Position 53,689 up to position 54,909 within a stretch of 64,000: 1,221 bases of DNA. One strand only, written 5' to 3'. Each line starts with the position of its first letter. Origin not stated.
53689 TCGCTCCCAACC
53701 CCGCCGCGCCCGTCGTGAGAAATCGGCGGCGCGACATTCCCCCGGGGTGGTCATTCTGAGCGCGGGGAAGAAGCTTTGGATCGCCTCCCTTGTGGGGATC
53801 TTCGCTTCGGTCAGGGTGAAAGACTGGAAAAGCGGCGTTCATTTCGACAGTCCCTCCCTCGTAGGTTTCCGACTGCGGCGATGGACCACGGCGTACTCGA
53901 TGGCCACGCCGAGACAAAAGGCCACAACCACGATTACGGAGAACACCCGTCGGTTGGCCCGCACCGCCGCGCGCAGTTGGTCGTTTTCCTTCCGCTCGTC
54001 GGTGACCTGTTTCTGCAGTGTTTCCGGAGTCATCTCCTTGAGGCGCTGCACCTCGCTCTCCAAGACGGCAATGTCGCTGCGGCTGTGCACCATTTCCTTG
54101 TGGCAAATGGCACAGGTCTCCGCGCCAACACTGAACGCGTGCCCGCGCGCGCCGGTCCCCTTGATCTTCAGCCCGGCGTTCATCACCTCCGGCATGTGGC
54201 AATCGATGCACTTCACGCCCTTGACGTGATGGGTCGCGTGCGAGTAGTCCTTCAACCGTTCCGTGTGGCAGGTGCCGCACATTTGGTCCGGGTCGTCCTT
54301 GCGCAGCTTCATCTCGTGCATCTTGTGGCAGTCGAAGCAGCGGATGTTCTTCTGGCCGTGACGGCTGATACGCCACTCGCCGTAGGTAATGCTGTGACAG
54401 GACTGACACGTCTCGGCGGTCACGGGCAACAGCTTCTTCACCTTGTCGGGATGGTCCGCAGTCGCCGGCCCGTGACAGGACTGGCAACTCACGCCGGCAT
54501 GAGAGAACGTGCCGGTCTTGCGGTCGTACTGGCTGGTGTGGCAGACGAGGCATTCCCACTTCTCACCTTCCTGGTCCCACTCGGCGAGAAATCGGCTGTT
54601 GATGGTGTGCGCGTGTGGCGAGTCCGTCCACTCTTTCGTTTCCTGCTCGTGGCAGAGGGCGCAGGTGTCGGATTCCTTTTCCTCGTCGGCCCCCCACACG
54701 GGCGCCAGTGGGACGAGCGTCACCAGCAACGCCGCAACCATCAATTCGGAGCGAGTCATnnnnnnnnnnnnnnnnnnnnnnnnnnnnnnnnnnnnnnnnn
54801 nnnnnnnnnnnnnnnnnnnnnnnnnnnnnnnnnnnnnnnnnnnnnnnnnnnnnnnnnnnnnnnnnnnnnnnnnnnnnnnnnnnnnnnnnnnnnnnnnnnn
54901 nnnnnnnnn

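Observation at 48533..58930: Tandemly duplicated inner-membrane cytochrome modules: 2 CbcL-like fusions followed by 2 (octahaem c / Tat 4Fe-4S / NrfD) triplets in one co-directional 12-gene array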

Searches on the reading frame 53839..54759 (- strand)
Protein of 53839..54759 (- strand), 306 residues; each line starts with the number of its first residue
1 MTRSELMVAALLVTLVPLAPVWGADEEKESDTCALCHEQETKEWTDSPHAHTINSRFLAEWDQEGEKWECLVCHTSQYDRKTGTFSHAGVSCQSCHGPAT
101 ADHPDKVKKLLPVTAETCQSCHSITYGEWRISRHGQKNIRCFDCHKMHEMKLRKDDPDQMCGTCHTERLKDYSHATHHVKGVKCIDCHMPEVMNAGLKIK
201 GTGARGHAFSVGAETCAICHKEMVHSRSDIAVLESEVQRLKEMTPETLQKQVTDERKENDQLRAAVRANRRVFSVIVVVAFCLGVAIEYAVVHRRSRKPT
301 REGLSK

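Call 5: search_protein_families(library=pfam, proteins=[window:53839-54759:-], max_evalue=0.01)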
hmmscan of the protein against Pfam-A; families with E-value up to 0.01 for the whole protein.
window:53839-54759:- (306 aa): 7 families
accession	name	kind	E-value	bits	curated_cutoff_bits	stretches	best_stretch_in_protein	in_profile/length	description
PF13435.11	Cytochrome_C554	-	2.4e-10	41.7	20.8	1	32-97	1-84/84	Cytochrome c554 and c-prime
PF09699.15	Paired_CXXCH_1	-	4.4e-09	36.3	20.6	1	140-167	8-38/41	Doubled CXXCH motif (Paired_CXXCH_1)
PF14522.11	Cytochrome_C7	-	1.5e-08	34.8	24.8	1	66-123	12-67/67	Cytochrome c7 and related cytochrome c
PF14537.11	Cytochrom_c3_2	-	8.4e-08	33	25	1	87-166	4-79/79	Cytochrome c3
PF22113.1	Mtrc-MtrF_II-IV_dom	-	8.6e-07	29.1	30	1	113-231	4-136/176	Outer membrane cytochrome MtrC/MtrF-like, domains II/IV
PF02335.20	Cytochrom_C552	-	9.2e-07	28.6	24.1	1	172-255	235-318/438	Cytochrome c552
PF03264.19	Cytochrom_NNT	-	0.0045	17.2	24.1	0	151-200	29-84/174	NapC/NirT cytochrome c family, N-terminal region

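Call 6: search_protein_families(library=ncbifam, proteins=[window:53839-54759:-], max_evalue=0.01)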
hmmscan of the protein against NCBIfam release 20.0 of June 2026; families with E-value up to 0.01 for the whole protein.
window:53839-54759:- (306 aa): 10 families
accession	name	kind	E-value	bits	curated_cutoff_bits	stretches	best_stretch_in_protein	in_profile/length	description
TIGR03508.1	decahem_SO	subfamily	5.8e-14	52.2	192.2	2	116-223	71-177/258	DmsE family decaheme c-type cytochrome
NF041028.1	decahem_GSU2203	exception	6.4e-13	48.6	325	1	90-193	68-186/317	GSU2203 family decaheme c-type cytochrome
NF041198.1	UshA_like_PCGU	equivalog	1.4e-10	40.4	275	1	30-123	408-509/519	UshA-like (seleno)protein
TIGR03153.1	cytochr_NrfH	equivalog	3.8e-09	36.7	134.2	2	152-208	23-79/138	cytochrome c nitrite reductase small subunit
NF008339.0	PRK11125.1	equivalog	4.4e-07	28.9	595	1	172-246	277-352/487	ammonia-forming cytochrome c nitrite reductase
TIGR03152.1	cyto_c552_HCOOH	exception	7.8e-06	24.9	692.5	1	170-252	233-312/441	ammonia-forming nitrite reductase cytochrome c552 subunit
NF040886.1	cyt_C_like_Sec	equivalog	9e-06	24.5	250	1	29-107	44-122/423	multiheme c-type cytochrome (seleno)protein ExtKL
NF047727.1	4hemeCytCCctA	equivalog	0.002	18.2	180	1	115-166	57-105/109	tetraheme c-type cytochrome CctA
NF052375.1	antisigma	equivalog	0.0037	17.3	100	0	214-299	23-111/217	anti-sigma factor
NF043010.1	Cyt554_Nsmonas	equivalog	0.0099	15.3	400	1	7-101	10-120/238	cytochrome c-550 CycA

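Call 13: find_homologous_proteins(query=window:53839-54759:-, max_evalue=0.00001)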
Query window:53839-54759:- (306 aa): 161 proteins with E <= 0.00001 among 1573 candidates; the best 120 are listed.
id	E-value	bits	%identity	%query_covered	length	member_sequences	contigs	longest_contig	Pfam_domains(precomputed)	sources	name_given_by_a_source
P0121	3.6e-209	711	100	100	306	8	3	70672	PF09699.16,PF14537.12,PF13435.12,PF02335.21,PF14522.12,PF22113.2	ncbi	ncbi:MAG: multiheme c-type cytochrome [Verrucomicrobiia bacterium]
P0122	2.5e-186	636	90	99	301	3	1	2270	PF09699.16,PF14537.12,PF13435.12,PF02335.21,PF14522.12,PF22113.2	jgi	jgi:formate-dependent nitrite reductase cytochrome c552 subunit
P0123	5.6e-180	615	85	100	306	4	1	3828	PF09699.16,PF14537.12,PF13435.12,PF14522.12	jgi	jgi:hypothetical protein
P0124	5.7e-172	589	81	99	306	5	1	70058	PF09699.16,PF14537.12,PF13435.12,PF02335.21,PF14522.12,PF22113.2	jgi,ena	jgi:hypothetical protein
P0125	1.7e-165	568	83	93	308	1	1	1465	PF09699.16,PF14537.12,PF13435.12,PF02335.21,PF14522.12,PF22113.2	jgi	jgi:hypothetical protein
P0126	2.4e-165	567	78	98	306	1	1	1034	PF09699.16,PF14537.12,PF13435.12,PF02335.21,PF14522.12,PF22113.2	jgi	-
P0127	1.4e-162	558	81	95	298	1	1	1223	PF09699.16,PF14537.12,PF13435.12,PF02335.21,PF14522.12,PF22113.2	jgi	jgi:formate-dependent nitrite reductase cytochrome c552 subunit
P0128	7.7e-160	549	79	96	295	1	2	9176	PF09699.16,PF14537.12,PF13435.12,PF02335.21,PF14522.12,PF22113.2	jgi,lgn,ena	-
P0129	2.5e-159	547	80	95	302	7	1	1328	PF09699.16,PF14537.12,PF13435.12,PF02335.21,PF14522.12,PF22113.2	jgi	jgi:hypothetical protein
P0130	2.3e-157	541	79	95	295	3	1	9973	PF09699.16,PF14537.12,PF13435.12,PF02335.21,PF14522.12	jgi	jgi:formate-dependent nitrite reductase cytochrome c552 subunit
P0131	8.0e-157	539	80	91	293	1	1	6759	PF09699.16,PF14537.12,PF13435.12,PF02335.21,PF14522.12,PF22113.2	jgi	jgi:formate-dependent nitrite reductase cytochrome c552 subunit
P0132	8.5e-156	536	75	96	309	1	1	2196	PF09699.16,PF14537.12,PF13435.12,PF02335.21,PF14522.12,PF22113.2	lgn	-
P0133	2.5e-152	524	76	95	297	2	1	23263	PF09699.16,PF14537.12,PF13435.12,PF02335.21,PF14522.12,PF22113.2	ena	-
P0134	2.0e-150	518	73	98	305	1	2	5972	PF09699.16,PF14537.12,PF13435.12,PF02335.21,PF14522.12,PF22113.2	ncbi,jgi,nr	ncbi:hypothetical protein HQ590_07695 [bacterium]|nr:hypothetical protein [bacterium]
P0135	6.3e-148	510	72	98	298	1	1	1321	PF09699.16,PF14537.12,PF13435.12,PF14522.12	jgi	-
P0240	5.3e-101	356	52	97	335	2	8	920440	PF14537.12,PF13435.12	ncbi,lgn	ncbi:MAG: multiheme c-type cytochrome [bacterium JZ-2024 1]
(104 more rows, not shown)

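Call 15: find_related_loci(query=A1, collection=genome_contigs, flank=10000)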
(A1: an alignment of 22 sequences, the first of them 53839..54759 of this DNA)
Query A1 (306 aa) in genome_contigs; peptide patterns used: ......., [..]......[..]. (x = any residue, [..] = any of these).
59 stretches matched a pattern; 31 encode a relative of the query (tblastn E <= 1e-3); 31 distinct loci.
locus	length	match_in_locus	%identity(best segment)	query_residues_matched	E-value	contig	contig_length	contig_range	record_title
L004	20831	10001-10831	75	26-302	4e-141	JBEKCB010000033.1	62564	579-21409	MAG: Candidatus Brocadiia bacterium isolate SPRUCE 14 SPRUCE_14_33, whole genome shotgun sequence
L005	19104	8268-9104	74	24-302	2e-140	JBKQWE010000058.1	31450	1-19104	MAG: Candidatus Brocadiia bacterium isolate SEr3G3H3I__bin_258 SEr3G3H3I_000000168179, whole genome shotgun sequence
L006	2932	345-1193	66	19-301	8e-132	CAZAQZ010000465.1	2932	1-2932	MAG TPA_asm: uncultured Verrucomicrobiota bacterium isolate binchicken_co162_501 genome assembly, contig: NODE_116387_le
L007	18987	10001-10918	60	1-302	8e-126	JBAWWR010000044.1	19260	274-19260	MAG: Verrucomicrobiota bacterium isolate ELA042 MAG042_44, whole genome shotgun sequence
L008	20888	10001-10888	62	12-302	2e-125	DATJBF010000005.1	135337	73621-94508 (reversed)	MAG TPA_asm: Verrucomicrobiia bacterium isolate SMAG_U15347 k141_2020852, whole genome shotgun sequence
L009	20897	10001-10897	60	1-298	7e-125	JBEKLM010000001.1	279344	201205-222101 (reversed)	MAG: Verrucomicrobiia bacterium isolate SPRUCE 370 SPRUCE_370_1, whole genome shotgun sequence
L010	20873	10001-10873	61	11-302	2e-124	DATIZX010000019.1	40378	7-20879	MAG TPA_asm: Verrucomicrobiia bacterium isolate SMAG_U15312 k141_837233, whole genome shotgun sequence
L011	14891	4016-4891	62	7-299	9e-125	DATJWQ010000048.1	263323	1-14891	MAG TPA_asm: Verrucomicrobiia bacterium isolate SMAG_U15103 k141_922051, whole genome shotgun sequence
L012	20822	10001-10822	64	25-298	1e-124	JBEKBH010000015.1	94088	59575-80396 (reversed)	MAG: Verrucomicrobiia bacterium isolate SPRUCE 131 SPRUCE_131_15, whole genome shotgun sequence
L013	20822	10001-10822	64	25-298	2e-124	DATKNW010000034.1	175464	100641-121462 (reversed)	MAG TPA_asm: Verrucomicrobiia bacterium isolate SMAG_U14747 k141_4363849, whole genome shotgun sequence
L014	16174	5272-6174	58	1-301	2e-123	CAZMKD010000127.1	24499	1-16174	MAG TPA_asm: uncultured Verrucomicrobiota bacterium isolate binchicken_co165_124 genome assembly, contig: k141_1012438,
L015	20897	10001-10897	60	1-298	9e-124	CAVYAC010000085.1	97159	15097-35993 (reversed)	MAG: uncultured Verrucomicrobiae bacterium isolate MFD01223.bin.2.30 genome assembly, contig: contig_3000, whole genome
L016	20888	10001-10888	59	8-304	7e-123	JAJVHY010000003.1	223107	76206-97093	MAG: Verrucomicrobiia bacterium isolate Bin_23R c_000000000176_partial_64489_287596, whole genome shotgun sequence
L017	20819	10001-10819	63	26-298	5e-123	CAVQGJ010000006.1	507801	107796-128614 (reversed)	MAG: uncultured Verrucomicrobiae bacterium isolate MFD05512.bin.2.136 genome assembly, contig: contig_22410, whole genom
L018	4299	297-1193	59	1-300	4e-124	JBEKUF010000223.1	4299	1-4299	MAG: Verrucomicrobiia bacterium isolate SPRUCE 575 SPRUCE_575_223, whole genome shotgun sequence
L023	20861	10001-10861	62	6-291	5e-123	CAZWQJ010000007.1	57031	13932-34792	MAG TPA_asm: uncultured Victivallales bacterium isolate SRP272421_co1_443 genome assembly, contig: NODE_844_length_57031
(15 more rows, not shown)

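Call 19: find_encoding_contigs(protein=P0124, flank=10000, max_places=2)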
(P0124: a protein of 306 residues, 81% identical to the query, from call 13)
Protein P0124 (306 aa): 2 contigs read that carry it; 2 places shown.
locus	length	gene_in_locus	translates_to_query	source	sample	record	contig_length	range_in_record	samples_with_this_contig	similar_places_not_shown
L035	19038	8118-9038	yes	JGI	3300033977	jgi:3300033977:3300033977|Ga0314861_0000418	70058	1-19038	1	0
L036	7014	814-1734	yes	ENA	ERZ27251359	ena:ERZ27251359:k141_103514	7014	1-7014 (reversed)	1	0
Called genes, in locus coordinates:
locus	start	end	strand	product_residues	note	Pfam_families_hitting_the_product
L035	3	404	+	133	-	?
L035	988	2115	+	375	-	PF05140:ResB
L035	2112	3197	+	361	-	PF05201:GlutR_N, PF16912:Glu_dehyd_C (weak), PF01488:Shikimate_DH, PF03807:F420_oxidored, PF13241:NAD_binding_7 (weak)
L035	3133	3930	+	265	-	PF01578:Cytochrom_C_asm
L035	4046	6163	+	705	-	PF02085:Cytochrom_CIII (faint), PF14522:Cytochrome_C7 (faint), PF14537:Cytochrom_c3_2 (faint), PF01292:Ni_hydr_CYTB (weak), PF14358:DUF4405 (faint)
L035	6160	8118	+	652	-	PF14522:Cytochrome_C7 (faint), PF14537:Cytochrom_c3_2 (faint), PF02085:Cytochrom_CIII (faint), PF09699:Paired_CXXCH_1 (faint), PF01292:Ni_hydr_CYTB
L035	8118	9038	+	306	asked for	PF09699:Paired_CXXCH_1 (faint), PF14522:Cytochrome_C7 (faint), PF14537:Cytochrom_c3_2 (faint), PF22113:Mtrc-MtrF_II-IV_dom (faint), PF13435:Cytochrome_C554 (weak), PF02335:Cytochrom_C552 (weak)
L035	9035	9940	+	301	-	PF13484:Fer4_16 (faint), PF13247:Fer4_11, PF12838:Fer4_7, PF00037:Fer4 (weak), PF12797:Fer4_2 (weak), PF12837:Fer4_6 (weak), PF13187:Fer4_9 (weak), PF13237:Fer4_10 (weak), +4 more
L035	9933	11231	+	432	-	PF03916:NrfD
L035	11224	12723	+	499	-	PF21563:Mcp40H-20_sensor (weak), PF00672:HAMP, PF00512:HisKA, PF02518:HATPase_c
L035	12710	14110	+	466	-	PF00072:Response_reg, PF00158:Sigma54_activat, PF14532:Sigma54_activ_2, PF07728:AAA_5 (weak), PF25601:AAA_lid_14, PF02954:HTH_8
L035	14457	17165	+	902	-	PF22113:Mtrc-MtrF_II-IV_dom (faint), PF13442:Cytochrome_CBB3 (faint)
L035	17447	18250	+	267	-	PF14522:Cytochrome_C7 (faint), PF14537:Cytochrom_c3_2 (faint), PF22113:Mtrc-MtrF_II-IV_dom (faint), PF09699:Paired_CXXCH_1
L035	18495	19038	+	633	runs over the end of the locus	-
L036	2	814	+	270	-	?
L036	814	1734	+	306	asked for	PF09699:Paired_CXXCH_1 (faint), PF14522:Cytochrome_C7 (faint), PF14537:Cytochrom_c3_2 (faint), PF22113:Mtrc-MtrF_II-IV_dom (faint), PF13435:Cytochrome_C554 (weak), PF02335:Cytochrom_C552 (weak)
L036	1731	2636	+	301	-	PF13484:Fer4_16 (faint), PF13247:Fer4_11, PF12838:Fer4_7, PF00037:Fer4 (weak), PF12797:Fer4_2 (weak), PF12837:Fer4_6 (weak), PF13187:Fer4_9 (weak), PF13237:Fer4_10 (weak), +4 more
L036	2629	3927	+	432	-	PF03916:NrfD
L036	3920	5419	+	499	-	PF21563:Mcp40H-20_sensor (weak), PF00672:HAMP, PF00512:HisKA, PF02518:HATPase_c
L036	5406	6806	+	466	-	PF00072:Response_reg, PF00158:Sigma54_activat, PF14532:Sigma54_activ_2, PF07728:AAA_5 (weak), PF25601:AAA_lid_14, PF02954:HTH_8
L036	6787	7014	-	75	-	?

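Call 20: find_encoding_contigs(protein=P0121, flank=10000, max_places=3)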
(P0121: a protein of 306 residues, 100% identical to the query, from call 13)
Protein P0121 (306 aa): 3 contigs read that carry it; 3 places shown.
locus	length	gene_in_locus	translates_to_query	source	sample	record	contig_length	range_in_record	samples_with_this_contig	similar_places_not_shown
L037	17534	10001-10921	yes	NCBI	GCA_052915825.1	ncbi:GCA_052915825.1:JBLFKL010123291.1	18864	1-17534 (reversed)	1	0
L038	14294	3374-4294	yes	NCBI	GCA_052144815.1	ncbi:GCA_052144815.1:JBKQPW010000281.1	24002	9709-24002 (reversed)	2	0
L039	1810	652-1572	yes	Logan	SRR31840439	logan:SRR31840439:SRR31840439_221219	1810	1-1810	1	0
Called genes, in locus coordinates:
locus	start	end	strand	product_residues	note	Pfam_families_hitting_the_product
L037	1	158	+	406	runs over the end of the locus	PF09699:Paired_CXXCH_1 (faint), PF14522:Cytochrome_C7 (faint), PF14537:Cytochrom_c3_2 (faint)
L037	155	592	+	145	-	PF00355:Rieske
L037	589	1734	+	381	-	PF00033:Cytochrome_B, PF13631:Cytochrom_B_N_2, PF00032:Cytochrom_B_C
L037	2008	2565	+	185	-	PF14522:Cytochrome_C7 (faint), PF14537:Cytochrom_c3_2 (faint), PF22113:Mtrc-MtrF_II-IV_dom (weak), PF09699:Paired_CXXCH_1 (faint), PF13435:Cytochrome_C554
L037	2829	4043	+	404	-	PF05140:ResB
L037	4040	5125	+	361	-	PF05201:GlutR_N, PF02826:2-Hacid_dh_C (faint), PF01488:Shikimate_DH, PF03807:F420_oxidored, PF13241:NAD_binding_7 (weak)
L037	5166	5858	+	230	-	PF01578:Cytochrom_C_asm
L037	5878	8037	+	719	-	PF03264:Cytochrom_NNT (faint), PF09699:Paired_CXXCH_1 (faint), PF14522:Cytochrome_C7 (faint), PF14537:Cytochrom_c3_2 (faint), PF01292:Ni_hydr_CYTB (faint), PF14358:DUF4405 (faint)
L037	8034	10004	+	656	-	PF14537:Cytochrom_c3_2 (faint), PF22678:Cytochrom_c_NrfB-like (faint), PF00684:DnaJ_CXXCXGXG (faint), PF02085:Cytochrom_CIII (faint), PF09699:Paired_CXXCH_1 (faint), PF14522:Cytochrome_C7 (weak), PF01292:Ni_hydr_CYTB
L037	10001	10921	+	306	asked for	PF09699:Paired_CXXCH_1 (faint), PF14537:Cytochrom_c3_2 (faint), PF22113:Mtrc-MtrF_II-IV_dom (faint), PF02335:Cytochrom_C552 (faint), PF14522:Cytochrome_C7 (faint), PF13435:Cytochrome_C554 (weak)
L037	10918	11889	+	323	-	PF14697:Fer4_21 (faint), PF00037:Fer4 (faint), PF12838:Fer4_7 (weak), PF13247:Fer4_11, PF12797:Fer4_2 (weak), PF12837:Fer4_6 (weak), PF13237:Fer4_10 (weak), PF13187:Fer4_9 (weak), +2 more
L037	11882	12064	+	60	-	-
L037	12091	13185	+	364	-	PF03916:NrfD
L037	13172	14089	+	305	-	PF14522:Cytochrome_C7 (faint), PF14537:Cytochrom_c3_2 (faint), PF13435:Cytochrome_C554, PF22113:Mtrc-MtrF_II-IV_dom (faint)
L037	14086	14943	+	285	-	PF12838:Fer4_7 (weak), PF13187:Fer4_9 (weak), PF13247:Fer4_11, PF12838:Fer4_7 (weak), PF00037:Fer4 (weak), PF12837:Fer4_6 (weak), PF13187:Fer4_9 (weak), PF13237:Fer4_10 (weak), +3 more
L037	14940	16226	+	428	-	PF03916:NrfD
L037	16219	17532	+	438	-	?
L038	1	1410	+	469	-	?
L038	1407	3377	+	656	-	PF14537:Cytochrom_c3_2 (faint), PF22678:Cytochrom_c_NrfB-like (faint), PF00684:DnaJ_CXXCXGXG (faint), PF02085:Cytochrom_CIII (faint), PF09699:Paired_CXXCH_1 (faint), PF14522:Cytochrome_C7 (weak), PF01292:Ni_hydr_CYTB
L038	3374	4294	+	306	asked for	PF09699:Paired_CXXCH_1 (faint), PF14537:Cytochrom_c3_2 (faint), PF22113:Mtrc-MtrF_II-IV_dom (faint), PF02335:Cytochrom_C552 (faint), PF14522:Cytochrome_C7 (faint), PF13435:Cytochrome_C554 (weak)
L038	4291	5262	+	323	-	PF14697:Fer4_21 (faint), PF00037:Fer4 (faint), PF12838:Fer4_7 (weak), PF13247:Fer4_11, PF12797:Fer4_2 (weak), PF12837:Fer4_6 (weak), PF13237:Fer4_10 (weak), PF13187:Fer4_9 (weak), +2 more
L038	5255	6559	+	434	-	PF03916:NrfD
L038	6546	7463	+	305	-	PF14522:Cytochrome_C7 (faint), PF14537:Cytochrom_c3_2 (faint), PF13435:Cytochrome_C554, PF22113:Mtrc-MtrF_II-IV_dom (faint)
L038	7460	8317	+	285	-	PF12838:Fer4_7 (weak), PF13187:Fer4_9 (weak), PF13247:Fer4_11, PF12838:Fer4_7 (weak), PF00037:Fer4 (weak), PF12837:Fer4_6 (weak), PF13187:Fer4_9 (weak), PF13237:Fer4_10 (weak), +3 more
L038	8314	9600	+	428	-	PF03916:NrfD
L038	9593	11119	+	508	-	PF21563:Mcp40H-20_sensor (weak), PF00672:HAMP, PF00512:HisKA, PF02518:HATPase_c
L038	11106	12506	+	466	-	PF00072:Response_reg, PF00158:Sigma54_activat, PF14532:Sigma54_activ_2, PF07728:AAA_5 (weak), PF25601:AAA_lid_14, PF02954:HTH_8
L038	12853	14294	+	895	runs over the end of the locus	PF22113:Mtrc-MtrF_II-IV_dom (faint), PF13442:Cytochrome_CBB3 (faint), PF14522:Cytochrome_C7 (faint)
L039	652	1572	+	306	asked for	PF09699:Paired_CXXCH_1 (faint), PF14537:Cytochrom_c3_2 (faint), PF22113:Mtrc-MtrF_II-IV_dom (faint), PF02335:Cytochrom_C552 (faint), PF14522:Cytochrome_C7 (faint), PF13435:Cytochrome_C554 (weak)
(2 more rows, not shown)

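Call 36: search_solved_structures(query=window:53839-54759:-, max_evalue=0.01)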
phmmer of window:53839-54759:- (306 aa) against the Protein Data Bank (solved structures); distinct sequences matched with E-value up to 0.01: 21.
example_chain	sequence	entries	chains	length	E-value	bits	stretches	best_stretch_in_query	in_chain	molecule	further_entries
28pb_A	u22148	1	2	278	7.1e-08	35.2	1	77-189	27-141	Cytochrome c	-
4wjy_A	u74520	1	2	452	1.5e-07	34.2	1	172-224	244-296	Cytochrome c-552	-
6r2q_A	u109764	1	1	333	1.5e-07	34.2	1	87-191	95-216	Cystathionine beta-synthase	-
2rf7_A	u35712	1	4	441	1.6e-07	34.1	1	172-224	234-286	Cytochrome c-552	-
1gu6_A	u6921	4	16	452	1.7e-07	34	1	171-224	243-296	CYTOCHROME C552 | Cytochrome c-552 | Cytochrome c nitrite reductase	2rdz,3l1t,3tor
8rv0_Y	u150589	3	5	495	1.5e-06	30.9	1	169-229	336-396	Octaheme cytochrome c nitrite reductase | Octaheme nitrite c cytochrome c reductase | Octaheme nitrite reductase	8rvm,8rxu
6i5b_A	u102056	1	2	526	9.7e-06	28.2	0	75-123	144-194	Uncharacterized protein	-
3bng_A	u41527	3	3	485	1.2e-05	27.9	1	172-235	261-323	Cytochrome c-552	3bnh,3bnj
1fs9_A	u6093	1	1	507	1.3e-05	27.8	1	172-235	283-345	CYTOCHROME C NITRITE REDUCTASE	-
1fs7_A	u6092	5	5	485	1.4e-05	27.7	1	172-235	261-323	CYTOCHROME C NITRITE REDUCTASE | Cytochrome c-552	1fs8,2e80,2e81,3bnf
3ubr_A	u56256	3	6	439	1.8e-05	27.3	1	172-244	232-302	Cytochrome c-552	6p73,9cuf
2ot4_A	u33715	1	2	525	0.00052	22.6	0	174-228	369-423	Eight-heme nitrite reductase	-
2zo5_A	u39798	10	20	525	0.00052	22.5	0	174-228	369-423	Eight-heme nitrite reductase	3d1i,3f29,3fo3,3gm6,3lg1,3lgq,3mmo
4q0t_A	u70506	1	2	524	0.00053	22.5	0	174-228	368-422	Eight-heme nitrite reductase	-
3owm_A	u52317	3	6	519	0.001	21.6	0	174-228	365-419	Eight-heme nitrite reductase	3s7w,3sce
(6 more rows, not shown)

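Call 48: search_protein_representatives(alignment_id=A1)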
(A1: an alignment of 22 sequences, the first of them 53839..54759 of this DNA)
Query: 22 sequences, 304 profile positions. Proteins with E-value up to 0.001 (for the whole library): 3817; up to 1e-10: 387; up to 1e-30: 119. The best 150 are listed.
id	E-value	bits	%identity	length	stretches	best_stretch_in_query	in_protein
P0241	1.0e-106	372.8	-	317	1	21-300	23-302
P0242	1.3e-106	372.4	-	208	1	99-303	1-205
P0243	2.8e-76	272.9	-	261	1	22-233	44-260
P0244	5.0e-76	272.0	-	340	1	30-299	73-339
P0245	1.3e-75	270.7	-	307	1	13-289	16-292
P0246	8.7e-67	241.7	-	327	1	32-291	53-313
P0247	5.1e-65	235.9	-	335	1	29-296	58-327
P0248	7.7e-61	222.2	-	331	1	24-292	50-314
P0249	7.1e-58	212.4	-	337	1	31-290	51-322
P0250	3.4e-57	210.2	-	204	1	100-291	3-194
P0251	1.6e-56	208.0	-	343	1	31-288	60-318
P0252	1.9e-56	207.8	-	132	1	150-274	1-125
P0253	4.7e-55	203.2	-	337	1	22-301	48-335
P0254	6.0e-55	202.8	-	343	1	27-291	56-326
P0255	2.4e-51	191.0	-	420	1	30-280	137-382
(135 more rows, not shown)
